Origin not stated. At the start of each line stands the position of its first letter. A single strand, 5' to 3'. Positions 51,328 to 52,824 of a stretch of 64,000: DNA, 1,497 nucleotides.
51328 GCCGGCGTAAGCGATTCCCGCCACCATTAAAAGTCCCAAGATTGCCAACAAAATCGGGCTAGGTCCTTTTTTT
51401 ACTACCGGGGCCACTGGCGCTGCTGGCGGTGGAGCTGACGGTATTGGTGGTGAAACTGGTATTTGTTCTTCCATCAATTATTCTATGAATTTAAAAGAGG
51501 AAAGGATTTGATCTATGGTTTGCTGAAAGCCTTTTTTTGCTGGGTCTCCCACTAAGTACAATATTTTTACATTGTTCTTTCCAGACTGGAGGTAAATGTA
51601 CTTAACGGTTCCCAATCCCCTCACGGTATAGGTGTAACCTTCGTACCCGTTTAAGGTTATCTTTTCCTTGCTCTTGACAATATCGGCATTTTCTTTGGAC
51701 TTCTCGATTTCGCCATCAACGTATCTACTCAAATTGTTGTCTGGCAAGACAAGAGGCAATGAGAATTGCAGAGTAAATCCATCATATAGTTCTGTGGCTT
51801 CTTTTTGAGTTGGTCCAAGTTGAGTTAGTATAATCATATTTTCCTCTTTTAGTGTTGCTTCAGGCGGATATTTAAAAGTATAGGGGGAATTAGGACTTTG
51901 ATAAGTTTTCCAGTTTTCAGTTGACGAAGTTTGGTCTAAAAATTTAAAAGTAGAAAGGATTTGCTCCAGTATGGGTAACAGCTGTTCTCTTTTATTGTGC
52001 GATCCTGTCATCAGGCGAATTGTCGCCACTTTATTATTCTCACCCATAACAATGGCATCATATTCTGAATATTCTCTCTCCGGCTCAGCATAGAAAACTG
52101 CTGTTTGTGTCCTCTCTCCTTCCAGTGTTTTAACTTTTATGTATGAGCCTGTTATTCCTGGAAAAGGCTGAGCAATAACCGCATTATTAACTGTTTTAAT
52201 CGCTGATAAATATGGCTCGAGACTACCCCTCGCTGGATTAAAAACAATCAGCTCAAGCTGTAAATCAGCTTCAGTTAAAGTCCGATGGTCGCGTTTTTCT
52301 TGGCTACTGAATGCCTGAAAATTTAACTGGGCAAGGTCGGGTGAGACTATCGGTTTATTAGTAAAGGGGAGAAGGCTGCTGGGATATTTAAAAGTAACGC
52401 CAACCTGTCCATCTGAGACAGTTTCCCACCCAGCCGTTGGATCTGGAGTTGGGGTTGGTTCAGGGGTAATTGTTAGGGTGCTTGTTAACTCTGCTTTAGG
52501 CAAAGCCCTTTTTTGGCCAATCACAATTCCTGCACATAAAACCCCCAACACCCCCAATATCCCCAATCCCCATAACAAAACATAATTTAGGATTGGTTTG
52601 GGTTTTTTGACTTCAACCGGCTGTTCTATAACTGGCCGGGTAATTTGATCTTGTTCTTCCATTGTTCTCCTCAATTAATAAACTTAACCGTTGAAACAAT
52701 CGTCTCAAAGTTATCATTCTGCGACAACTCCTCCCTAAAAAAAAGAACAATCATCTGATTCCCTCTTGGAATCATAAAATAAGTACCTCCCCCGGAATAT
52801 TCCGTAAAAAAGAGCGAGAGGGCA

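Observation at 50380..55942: Array of five tandem paralogous surface-protein genes with a conserved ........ module and evidence of recent gene conversion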

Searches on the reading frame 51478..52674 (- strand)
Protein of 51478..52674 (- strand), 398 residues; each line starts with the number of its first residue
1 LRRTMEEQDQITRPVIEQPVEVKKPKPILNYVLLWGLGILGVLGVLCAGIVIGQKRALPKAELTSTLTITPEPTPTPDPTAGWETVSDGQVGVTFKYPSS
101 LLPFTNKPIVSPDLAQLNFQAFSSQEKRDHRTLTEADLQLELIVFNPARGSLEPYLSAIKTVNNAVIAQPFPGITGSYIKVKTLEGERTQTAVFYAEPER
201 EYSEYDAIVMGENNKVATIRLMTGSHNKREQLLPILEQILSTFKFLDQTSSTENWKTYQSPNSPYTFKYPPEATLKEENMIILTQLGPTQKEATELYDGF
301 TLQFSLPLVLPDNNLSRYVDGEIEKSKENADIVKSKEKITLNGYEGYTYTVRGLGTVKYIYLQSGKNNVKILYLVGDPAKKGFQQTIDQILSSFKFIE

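Call 5: search_protein_families(library=pfam, proteins=[window:51478-52674:-], max_evalue=1)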
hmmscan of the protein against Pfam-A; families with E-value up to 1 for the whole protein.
window:51478-52674:- (398 aa): 1 family
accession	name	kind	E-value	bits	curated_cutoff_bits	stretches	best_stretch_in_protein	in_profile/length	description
PF18933.6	PsbP_2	-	2.4e-06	28.1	27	1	237-396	26-184/184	PsbP-like protein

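Call 7: find_homologous_proteins(query=window:51478-52674:-)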
Query window:51478-52674:- (398 aa): 85 proteins with E <= 0.001 among 5001 candidates.
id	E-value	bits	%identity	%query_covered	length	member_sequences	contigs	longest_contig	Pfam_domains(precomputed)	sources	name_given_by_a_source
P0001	1.9e-258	875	100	99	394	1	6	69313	-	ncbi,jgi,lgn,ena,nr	ncbi:MAG TPA: hypothetical protein VMW04_04695 [Patescibacteria group bacterium]|nr:hypothetical pro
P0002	4.1e-71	258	59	52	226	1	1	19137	-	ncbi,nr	ncbi:MAG: hypothetical protein Q8Q15_00985 [bacterium]|nr:hypothetical protein [bacterium]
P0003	4.2e-70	255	47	62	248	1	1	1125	-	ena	-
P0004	1.8e-65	240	49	63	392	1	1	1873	-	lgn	-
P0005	1.8e-64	236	42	69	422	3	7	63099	-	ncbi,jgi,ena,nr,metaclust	ncbi:hypothetical protein A2783_05165 [Microgenomates group bacterium RIFCSPHIGHO2_01_FULL_45_11]|nr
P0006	7.2e-63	231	52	52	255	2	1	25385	-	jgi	-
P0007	4.4e-62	228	57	51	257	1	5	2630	-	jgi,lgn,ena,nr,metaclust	nr:MAG: hypothetical protein A2V48_01490 [Candidatus Amesbacteria bacterium RBG_19FT_COMBO_48_16]|me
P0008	1.2e-60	224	63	43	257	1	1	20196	-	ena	-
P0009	4.8e-43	166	48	43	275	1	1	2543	-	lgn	-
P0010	2.3e-40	157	49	37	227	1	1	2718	-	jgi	-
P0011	5.1e-38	149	51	36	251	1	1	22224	-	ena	-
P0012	1.2e-36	145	50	37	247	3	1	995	-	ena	-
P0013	4.8e-36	143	50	37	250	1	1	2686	-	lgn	-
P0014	9.6e-34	135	48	37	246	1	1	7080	-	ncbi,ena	-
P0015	1.6e-32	131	48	37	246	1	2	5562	-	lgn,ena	-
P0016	1.5e-23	102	29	50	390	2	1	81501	-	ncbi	-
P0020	2.2e-17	81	33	36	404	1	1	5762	PF18933.7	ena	-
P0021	2.4e-17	81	34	37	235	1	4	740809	-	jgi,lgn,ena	-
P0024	3.4e-13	68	27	47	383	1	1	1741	PF18933.7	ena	-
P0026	5.9e-12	63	67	9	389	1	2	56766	-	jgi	jgi:hypothetical protein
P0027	3.4e-11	61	28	96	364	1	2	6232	PF01789.23,PF18933.7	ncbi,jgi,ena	-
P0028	5.9e-11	60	28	86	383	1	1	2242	PF18933.7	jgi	jgi:hypothetical protein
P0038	3.6e-9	54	31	41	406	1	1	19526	PF18933.7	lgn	-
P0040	2.3e-8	52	32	43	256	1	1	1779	-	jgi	jgi:hypothetical protein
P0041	3.5e-8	51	30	51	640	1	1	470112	PF18933.7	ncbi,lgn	-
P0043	4.4e-8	51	25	62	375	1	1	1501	PF18933.7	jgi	jgi:hypothetical protein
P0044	1.6e-7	49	27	36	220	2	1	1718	PF18933.7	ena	-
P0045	2.0e-7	49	26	67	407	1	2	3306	PF18933.7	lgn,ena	-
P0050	2.6e-7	48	24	82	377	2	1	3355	PF18933.7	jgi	jgi:hypothetical protein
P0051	2.9e-7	48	28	58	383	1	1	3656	PF18933.7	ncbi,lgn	-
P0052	4.2e-7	48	27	54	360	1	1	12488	PF01789.23,PF18933.7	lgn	-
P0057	1.0e-6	46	37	21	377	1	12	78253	PF18933.7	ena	-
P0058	1.0e-6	46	40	11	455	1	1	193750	PF18933.7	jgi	jgi:hypothetical protein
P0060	1.3e-6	46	25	97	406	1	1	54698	PF18933.7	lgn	-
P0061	1.5e-6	46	48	11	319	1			PF18933.7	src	-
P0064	4.8e-6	44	23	82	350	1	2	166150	PF18933.7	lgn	-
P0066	8.7e-6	43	22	58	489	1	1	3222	PF18933.7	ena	-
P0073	4.4e-5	41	26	51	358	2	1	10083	PF18933.7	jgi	-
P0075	6.1e-5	40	27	53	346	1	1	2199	PF18933.7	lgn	-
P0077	1.5e-4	39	61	8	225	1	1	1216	PF18933.7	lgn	-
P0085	8.1e-4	37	28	51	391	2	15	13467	PF18933.7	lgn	-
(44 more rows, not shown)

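Call 14: find_encoding_contigs(protein=P0005, flank=10000, max_places=2)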
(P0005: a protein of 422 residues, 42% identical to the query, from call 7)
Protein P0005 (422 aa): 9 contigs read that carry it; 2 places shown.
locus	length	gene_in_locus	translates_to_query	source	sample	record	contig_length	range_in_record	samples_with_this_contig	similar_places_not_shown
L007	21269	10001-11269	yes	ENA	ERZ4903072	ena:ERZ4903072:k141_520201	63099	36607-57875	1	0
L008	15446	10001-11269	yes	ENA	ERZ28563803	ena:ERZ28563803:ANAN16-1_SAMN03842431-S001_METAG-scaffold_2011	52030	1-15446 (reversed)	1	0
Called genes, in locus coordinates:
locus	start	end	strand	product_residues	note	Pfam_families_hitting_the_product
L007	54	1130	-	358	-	PF00004:AAA, PF07728:AAA_5, PF13401:AAA_22 (weak), PF22667:Lon_lid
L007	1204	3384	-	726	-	PF01138:RNase_PH, PF03725:RNase_PH_C, PF01138:RNase_PH, PF03725:RNase_PH_C (weak), PF00013:KH_1, PF00575:S1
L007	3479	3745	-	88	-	PF00312:Ribosomal_S15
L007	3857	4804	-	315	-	-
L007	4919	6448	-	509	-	PF03193:RsgA_GTPase (faint), PF00009:GTP_EFTU, PF00025:Arf, PF00071:Ras, PF01926:MMR_HSR1, PF02421:FeoB_N (weak), PF22042:EF-G_D2, PF11987:IF-2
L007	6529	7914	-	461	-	PF08529:NusA_N, PF13184:KH_NusA_1st, PF00013:KH_1 (faint), PF26594:KH_NusA_2nd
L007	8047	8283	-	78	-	-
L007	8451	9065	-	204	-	-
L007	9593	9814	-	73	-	-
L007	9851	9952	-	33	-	-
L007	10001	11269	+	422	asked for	-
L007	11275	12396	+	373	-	-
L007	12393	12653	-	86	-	-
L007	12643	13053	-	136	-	PF02629:CoA_binding, PF13380:CoA_binding_2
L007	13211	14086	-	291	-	PF00226:DnaJ, PF01556:DnaJ_C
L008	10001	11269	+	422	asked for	-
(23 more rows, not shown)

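Call 15: find_encoding_contigs(protein=P0016, flank=10000, max_places=2)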
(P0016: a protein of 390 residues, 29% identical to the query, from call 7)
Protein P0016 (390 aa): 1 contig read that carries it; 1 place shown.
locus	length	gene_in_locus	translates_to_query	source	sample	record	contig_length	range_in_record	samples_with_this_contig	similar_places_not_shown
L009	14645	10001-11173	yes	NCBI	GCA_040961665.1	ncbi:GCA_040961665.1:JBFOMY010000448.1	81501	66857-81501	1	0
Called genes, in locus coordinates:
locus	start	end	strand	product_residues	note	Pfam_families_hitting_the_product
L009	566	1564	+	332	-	PF00579:tRNA-synt_1b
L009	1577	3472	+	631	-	PF06480:FtsH_ext (faint), PF00004:AAA, PF07728:AAA_5 (weak), PF17862:AAA_lid_3, PF01434:Peptidase_M41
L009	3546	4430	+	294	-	PF02739:5_3_exonuc_N, PF01367:5_3_exonuc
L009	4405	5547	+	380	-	PF13439:Glyco_transf_4 (weak), PF00534:Glycos_transf_1, PF13692:Glyco_trans_1_4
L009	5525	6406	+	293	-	PF01149:Fapy_DNA_glyco, PF06831:H2TH, PF06827:zf-FPG_IleRS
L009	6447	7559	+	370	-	PF02463:SMC_N, PF13175:AAA_15, PF13476:AAA_23 (weak), PF13555:AAA_29 (weak), PF13304:AAA_21 (weak)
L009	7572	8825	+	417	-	-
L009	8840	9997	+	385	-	-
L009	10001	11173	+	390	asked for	-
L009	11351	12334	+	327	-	-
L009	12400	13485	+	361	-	PF02661:Fic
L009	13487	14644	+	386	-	?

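Call 16: find_encoding_contigs(protein=P0026, flank=10000, max_places=2)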
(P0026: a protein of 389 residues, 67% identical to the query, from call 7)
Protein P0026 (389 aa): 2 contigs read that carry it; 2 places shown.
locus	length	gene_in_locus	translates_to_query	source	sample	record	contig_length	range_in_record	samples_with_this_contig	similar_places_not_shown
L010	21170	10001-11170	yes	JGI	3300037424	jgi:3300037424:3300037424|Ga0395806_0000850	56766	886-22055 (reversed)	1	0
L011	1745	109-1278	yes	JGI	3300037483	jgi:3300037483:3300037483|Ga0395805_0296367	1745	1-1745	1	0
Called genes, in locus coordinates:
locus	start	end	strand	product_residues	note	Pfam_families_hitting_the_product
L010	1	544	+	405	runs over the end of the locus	PF04932:Wzy_C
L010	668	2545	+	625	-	PF06480:FtsH_ext (weak), PF00004:AAA, PF07728:AAA_5 (faint), PF17862:AAA_lid_3, PF01434:Peptidase_M41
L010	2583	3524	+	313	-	PF02739:5_3_exonuc_N, PF01367:5_3_exonuc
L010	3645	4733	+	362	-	PF13439:Glyco_transf_4 (weak), PF00534:Glycos_transf_1, PF13692:Glyco_trans_1_4, PF13524:Glyco_trans_1_2 (weak)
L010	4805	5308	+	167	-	PF00583:Acetyltransf_1, PF13673:Acetyltransf_10, PF13508:Acetyltransf_7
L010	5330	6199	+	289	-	PF01149:Fapy_DNA_glyco, PF06831:H2TH, PF06827:zf-FPG_IleRS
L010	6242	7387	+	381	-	PF02463:SMC_N, PF13175:AAA_15, PF13476:AAA_23, PF13304:AAA_21 (weak)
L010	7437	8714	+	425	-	-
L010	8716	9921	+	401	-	-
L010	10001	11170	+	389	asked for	-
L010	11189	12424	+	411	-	-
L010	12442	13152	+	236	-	-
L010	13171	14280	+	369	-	-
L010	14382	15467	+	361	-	PF02661:Fic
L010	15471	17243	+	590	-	PF04675:DNA_ligase_A_N, PF01068:DNA_ligase_A_M, PF04679:DNA_ligase_A_C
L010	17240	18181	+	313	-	PF01699:Na_Ca_ex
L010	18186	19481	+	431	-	PF27218:MJ0043_C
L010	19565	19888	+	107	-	PF09685:MamF_MmsF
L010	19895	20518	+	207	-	PF00156:Pribosyltran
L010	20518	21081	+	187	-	PF01195:Pept_tRNA_hydro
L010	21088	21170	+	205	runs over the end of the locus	PF07690:MFS_1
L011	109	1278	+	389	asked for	-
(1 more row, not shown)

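Call 21: search_solved_structures(query=A1, max_evalue=1, show_alignments=1)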
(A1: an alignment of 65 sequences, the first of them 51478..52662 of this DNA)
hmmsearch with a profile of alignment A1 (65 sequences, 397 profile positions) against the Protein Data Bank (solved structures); distinct sequences matched with E-value up to 1: 16.
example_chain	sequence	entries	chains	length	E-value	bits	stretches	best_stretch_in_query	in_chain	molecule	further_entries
9grx_0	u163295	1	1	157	0.00055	22.6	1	246-393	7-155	Photosynthetic NDH subunit of lumenal location 1, chloroplastic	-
2xb3_A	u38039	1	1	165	0.0064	19.1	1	241-391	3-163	PSBP PROTEIN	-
2lnj_A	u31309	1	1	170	0.013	18.1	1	244-390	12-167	Putative uncharacterized protein sll1418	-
7eu3_1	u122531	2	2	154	0.019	17.5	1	245-394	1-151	Photosynthetic NDH subunit of subcomplex L1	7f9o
3vmq_A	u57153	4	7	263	0.034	16.7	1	19-58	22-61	Monofunctional glycosyltransferase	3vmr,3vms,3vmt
5zzk_A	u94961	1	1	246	0.047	16.2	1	19-58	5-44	Monofunctional glycosyltransferase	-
8zar_A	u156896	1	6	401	0.13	14.8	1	13-55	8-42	Multidrug export protein EmrA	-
13cz_A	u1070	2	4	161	0.15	14.6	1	255-390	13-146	Inner membrane lipoprotein DcrB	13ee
6ncl_a0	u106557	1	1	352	0.16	14.5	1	28-61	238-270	P14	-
6e8a_A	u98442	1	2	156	0.16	14.4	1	255-390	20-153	DUF1795 domain-containing protein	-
24kr_D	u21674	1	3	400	0.32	13.5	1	45-86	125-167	Heavy chain antibody G2.3-Fc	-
9vmj_A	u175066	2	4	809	0.38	13.2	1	87-187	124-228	Tlr0193 protein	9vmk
3j8f_7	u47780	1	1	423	0.44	13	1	26-61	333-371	Poliovirus receptor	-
8so3_D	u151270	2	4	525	0.65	12.5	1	35-84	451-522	Lymphocyte activation gene 3 protein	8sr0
2jwa_A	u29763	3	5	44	0.66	12.4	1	28-61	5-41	Receptor tyrosine-protein kinase erbB-2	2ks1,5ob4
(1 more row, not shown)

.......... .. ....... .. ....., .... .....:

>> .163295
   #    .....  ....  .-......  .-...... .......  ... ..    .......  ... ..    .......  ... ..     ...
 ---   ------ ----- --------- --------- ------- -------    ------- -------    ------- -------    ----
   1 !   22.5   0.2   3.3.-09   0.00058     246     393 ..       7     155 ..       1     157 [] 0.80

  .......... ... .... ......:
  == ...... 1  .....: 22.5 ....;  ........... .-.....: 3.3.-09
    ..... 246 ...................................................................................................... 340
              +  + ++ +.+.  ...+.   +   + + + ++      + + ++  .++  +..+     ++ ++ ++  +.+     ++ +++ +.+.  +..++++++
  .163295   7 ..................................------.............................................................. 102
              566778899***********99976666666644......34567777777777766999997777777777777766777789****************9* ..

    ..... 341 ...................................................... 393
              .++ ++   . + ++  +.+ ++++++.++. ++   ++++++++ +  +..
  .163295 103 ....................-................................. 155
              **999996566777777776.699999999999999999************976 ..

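Call 28: predict_structure(alignment_id=A1)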
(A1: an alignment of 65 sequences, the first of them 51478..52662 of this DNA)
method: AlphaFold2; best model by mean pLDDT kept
length: 394 residues; sequences in the alignment: 65
mean_pLDDT: 76.3   pTM: 0.62
mean pLDDT of the five models: 76.3, 75.7, 74.6, 74.2, 73.3
residues with pLDDT >= 90: 125; 70-90: 133; 50-70: 83; < 50: 53
segments of 3 or more residues with pLDDT < 50: 1-4, 59-61, 276-284, 292-294, 301-315, 317-322
pLDDT, mean of each block of 10 residues (from residue 1): 48 55 69 90 79 51 71 96 89 94 67 88 84 93 80 95 88 94 92 82 92 94 93 96 74 87 87 58 48 49 42 48 56 79 73 66 68 72 85 80
secondary structure, 60 per line:
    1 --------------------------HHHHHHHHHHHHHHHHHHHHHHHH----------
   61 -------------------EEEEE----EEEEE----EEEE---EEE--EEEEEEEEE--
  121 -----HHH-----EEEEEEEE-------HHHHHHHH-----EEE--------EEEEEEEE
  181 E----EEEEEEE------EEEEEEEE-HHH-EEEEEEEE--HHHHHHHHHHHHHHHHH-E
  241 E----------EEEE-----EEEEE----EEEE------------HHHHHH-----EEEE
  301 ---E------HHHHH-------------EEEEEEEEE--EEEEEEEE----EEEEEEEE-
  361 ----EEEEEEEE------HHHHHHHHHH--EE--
elements in order: H27-50 E80-84 E89-93 E98-101 E105-107 E110-118 E134-141 H149-156 E162-164 E173-181 E186-192 E199-206 E212-219 H222-238 E252-255 E261-265 E270-273 H286-291 E297-300 H311-315 E329-337 E340-347 E352-359 E365-372 H379-388

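Call 35: fold_search(model_id=the predicted structure, library=pdb)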
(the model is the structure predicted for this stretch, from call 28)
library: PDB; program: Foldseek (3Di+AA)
matches with E <= 10: 1672; with E <= 0.001: 9
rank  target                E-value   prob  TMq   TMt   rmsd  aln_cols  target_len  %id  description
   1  4rti                  3.7e-05  1.00  0.26  0.50   7.8       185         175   10  The crystal structure of PsbP from Spinacia oleracea (released 2015-03-11)
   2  8z9d_P                3.7e-05  1.00  0.26  0.48  13.3       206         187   15  cryo-EM structure of PSII-LHCII megacomplex from spinach (released 2024-11-13)
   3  4rth_B                1.1e-04  1.00  0.25  0.52   7.5       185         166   12  The crystal structure of PsbP from Zea mays (released 2015-03-11)
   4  6kac_P                1.3e-04  1.00  0.26  0.47   8.8       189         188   10  Cryo-EM structure of the C2S2-type PSII-LHCII supercomplex from Chlamydomonas reihardtii (released 2019-10-23)
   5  9grx_0                1.3e-04  1.00  0.25  0.53   7.4       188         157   13  NDH-PSI-LHCI supercomplex from S. oleracea (released 2025-02-12)
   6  4rth_A                2.5e-04  1.00  0.25  0.52   7.2       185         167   14  The crystal structure of PsbP from Zea mays (released 2015-03-11)
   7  2lnj_MODEL_1_A        3.5e-04  1.00  0.26  0.54   6.3       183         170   17  Solution Structure of Cyanobacterial PsbP (CyanoP) from Synechocystis sp. PCC 6803 (released 2012-06-06)
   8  9gnw_P                3.7e-04  1.00  0.26  0.47   8.9       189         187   12  Universal PSII assembly intermediate (released 2025-09-17)
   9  3jcu_P                5.5e-04  1.00  0.25  0.49   8.5       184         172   12  Cryo-EM structure of spinach PSII-LHCII supercomplex at 3.2 Angstrom resolution (released 2016-05-25)
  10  4ol4                  1.4e-03  0.94  0.15  0.29  14.4       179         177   13  Crystal structure of secreted proline rich antigen MTC28 (Rv0040c) from Mycobacterium tuberculosis (released 2015-01-28)
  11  7wff_f                1.5e-03  1.00  0.25  0.55   6.9       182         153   12  Subcomplexes B,M and L in the Cylic electron transfer supercomplex NDH-PSI from Arabidopsis (released 2022-03-16)
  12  4esq                  4.1e-03  0.99  0.21  0.38   7.2       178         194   14  Crystal structure of the extracellular domain of PknH from Mycobacterium tuberculosis (released 2012-07-18)
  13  7cu9_A                7.1e-03  0.97  0.19  0.32   7.2       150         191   11  Crystal structure of the soluble domain of TiME protein from Mycobacterium smegmatis (released 2021-08-25)
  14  5zx9                  7.5e-03  0.99  0.23  0.48   8.4       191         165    9  Crystal structure of apo form fibronectin-binding protein Apa from Mycobacterium tuberculosis (released 2019-05-29)
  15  4xrw                  7.5e-03  0.28  0.14  0.16  15.2       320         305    6  Crystal structure of the di-domain ARO/CYC BexL from the BE-7585A biosynthetic pathway (released 2015-12-02)
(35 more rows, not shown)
